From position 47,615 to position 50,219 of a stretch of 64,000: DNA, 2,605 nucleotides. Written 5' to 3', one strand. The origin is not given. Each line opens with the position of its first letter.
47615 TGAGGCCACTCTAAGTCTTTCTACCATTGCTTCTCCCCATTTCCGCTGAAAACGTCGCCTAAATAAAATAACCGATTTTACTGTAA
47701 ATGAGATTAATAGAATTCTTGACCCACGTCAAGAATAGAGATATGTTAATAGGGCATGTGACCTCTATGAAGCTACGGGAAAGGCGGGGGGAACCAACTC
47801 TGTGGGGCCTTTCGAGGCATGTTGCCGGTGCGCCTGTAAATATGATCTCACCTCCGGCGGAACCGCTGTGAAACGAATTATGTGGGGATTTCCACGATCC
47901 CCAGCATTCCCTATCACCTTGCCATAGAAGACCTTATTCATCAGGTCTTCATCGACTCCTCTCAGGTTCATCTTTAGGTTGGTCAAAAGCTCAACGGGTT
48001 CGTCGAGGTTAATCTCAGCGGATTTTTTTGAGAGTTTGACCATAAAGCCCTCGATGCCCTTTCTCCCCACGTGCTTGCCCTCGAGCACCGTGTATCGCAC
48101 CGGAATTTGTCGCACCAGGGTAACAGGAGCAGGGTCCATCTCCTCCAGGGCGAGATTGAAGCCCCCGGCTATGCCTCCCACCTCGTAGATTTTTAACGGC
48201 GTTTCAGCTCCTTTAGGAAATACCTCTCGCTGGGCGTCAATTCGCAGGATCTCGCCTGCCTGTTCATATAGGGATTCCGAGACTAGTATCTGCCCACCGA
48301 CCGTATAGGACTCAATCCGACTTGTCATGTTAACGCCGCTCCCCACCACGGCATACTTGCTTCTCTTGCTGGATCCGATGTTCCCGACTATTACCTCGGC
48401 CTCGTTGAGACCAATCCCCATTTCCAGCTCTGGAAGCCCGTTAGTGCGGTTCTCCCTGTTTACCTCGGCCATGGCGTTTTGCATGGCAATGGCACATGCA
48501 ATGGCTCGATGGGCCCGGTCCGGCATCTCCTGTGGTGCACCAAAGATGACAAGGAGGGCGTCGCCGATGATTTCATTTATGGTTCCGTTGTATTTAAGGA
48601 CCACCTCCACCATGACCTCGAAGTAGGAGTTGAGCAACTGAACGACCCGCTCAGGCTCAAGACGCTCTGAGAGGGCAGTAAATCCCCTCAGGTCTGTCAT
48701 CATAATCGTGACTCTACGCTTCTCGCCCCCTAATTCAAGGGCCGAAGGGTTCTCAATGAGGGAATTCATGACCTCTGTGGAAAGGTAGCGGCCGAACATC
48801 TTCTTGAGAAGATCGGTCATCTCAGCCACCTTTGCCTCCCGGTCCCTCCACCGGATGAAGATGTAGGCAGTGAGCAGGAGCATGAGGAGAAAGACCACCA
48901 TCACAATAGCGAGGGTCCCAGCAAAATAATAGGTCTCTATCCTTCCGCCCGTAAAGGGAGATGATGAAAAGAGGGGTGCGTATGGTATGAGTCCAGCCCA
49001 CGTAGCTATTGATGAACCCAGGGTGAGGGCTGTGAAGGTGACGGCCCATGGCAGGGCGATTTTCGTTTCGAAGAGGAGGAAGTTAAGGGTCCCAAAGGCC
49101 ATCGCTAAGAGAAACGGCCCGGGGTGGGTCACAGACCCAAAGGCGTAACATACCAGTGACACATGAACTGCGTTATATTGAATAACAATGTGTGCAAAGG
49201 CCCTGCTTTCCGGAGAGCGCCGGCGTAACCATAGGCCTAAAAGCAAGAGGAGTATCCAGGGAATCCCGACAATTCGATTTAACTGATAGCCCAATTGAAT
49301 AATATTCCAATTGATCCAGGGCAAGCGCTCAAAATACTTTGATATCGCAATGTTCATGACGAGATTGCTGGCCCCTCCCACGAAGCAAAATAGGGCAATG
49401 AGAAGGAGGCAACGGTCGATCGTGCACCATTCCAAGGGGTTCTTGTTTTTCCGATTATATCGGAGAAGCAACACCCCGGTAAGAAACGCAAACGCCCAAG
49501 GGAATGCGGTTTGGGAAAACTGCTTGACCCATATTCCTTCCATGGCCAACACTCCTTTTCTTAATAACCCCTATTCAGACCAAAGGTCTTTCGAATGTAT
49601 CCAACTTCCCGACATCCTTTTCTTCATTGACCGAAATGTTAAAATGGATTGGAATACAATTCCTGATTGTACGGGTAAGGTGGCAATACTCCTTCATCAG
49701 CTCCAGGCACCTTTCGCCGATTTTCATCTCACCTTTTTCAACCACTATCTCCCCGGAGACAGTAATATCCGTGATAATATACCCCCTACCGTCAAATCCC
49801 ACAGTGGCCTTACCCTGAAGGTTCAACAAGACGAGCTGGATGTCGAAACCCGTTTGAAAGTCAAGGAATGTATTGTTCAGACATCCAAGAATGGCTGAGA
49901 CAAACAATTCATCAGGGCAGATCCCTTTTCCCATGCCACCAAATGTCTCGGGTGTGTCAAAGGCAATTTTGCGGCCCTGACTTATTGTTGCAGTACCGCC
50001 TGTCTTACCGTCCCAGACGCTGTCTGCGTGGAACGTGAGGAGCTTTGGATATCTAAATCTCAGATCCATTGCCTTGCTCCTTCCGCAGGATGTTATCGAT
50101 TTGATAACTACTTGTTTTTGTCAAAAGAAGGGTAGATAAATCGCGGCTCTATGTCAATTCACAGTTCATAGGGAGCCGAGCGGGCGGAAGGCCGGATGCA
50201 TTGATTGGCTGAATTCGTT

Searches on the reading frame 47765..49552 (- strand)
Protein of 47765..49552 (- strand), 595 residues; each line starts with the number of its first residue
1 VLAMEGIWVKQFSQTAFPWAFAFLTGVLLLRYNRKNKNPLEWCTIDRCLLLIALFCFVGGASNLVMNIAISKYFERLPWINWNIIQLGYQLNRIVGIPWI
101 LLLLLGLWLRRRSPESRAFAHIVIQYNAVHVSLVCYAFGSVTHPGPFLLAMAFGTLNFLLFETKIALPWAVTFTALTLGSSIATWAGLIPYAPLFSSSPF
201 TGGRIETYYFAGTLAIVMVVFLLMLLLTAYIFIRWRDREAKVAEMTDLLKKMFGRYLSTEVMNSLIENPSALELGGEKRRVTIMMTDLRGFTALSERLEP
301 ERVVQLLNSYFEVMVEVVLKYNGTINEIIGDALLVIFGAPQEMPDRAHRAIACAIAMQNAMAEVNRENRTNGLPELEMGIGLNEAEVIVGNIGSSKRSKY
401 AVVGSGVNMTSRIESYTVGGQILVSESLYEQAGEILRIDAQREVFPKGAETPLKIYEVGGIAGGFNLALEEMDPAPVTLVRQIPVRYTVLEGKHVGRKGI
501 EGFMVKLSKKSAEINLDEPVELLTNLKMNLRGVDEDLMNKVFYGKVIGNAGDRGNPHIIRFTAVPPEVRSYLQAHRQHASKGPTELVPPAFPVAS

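Call 28: search_protein_families(library=pfam, max_evalue=0.01, proteins=[window:47765-49552:-])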
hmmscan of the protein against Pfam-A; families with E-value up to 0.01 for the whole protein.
window:47765-49552:- (595 aa): 1 family
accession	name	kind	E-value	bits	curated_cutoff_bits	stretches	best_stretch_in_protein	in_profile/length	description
PF00211.25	Guanylate_cyc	-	1e-27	97.4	21.9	1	279-448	7-172/183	Adenylate and Guanylate cyclase catalytic domain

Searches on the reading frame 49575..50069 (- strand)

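Call 28: search_protein_families(library=pfam, max_evalue=0.01, proteins=[window:49575-50069:-])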
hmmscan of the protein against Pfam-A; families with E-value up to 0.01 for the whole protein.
window:49575-50069:- (164 aa): 1 family
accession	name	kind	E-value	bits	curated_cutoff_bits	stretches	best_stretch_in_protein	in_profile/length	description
PF02566.24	OsmC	-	2.3e-09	38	27.5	1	45-142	1-98/100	OsmC-like protein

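Call 74: search_protein_families(library=ncbifam, max_evalue=0.001, proteins=[window:49575-50069:-])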
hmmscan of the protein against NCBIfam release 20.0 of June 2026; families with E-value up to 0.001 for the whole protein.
window:49575-50069:- (164 aa): 3 families
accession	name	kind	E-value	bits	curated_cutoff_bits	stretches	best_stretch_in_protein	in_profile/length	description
TIGR03563.1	perox_SACOL1771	subfamily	2.9e-08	33.7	166.15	1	13-141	3-136/138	SACOL1771 family peroxiredoxin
NF041052.1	OsmC_like_Se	domain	0.00011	22.1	95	1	34-149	24-144/144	OsmC-related (seleno)protein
NF052637.1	HydprxOhrVib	equivalog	0.00022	21.5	240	1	20-149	13-137/140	organic hydroperoxide reductase Ohr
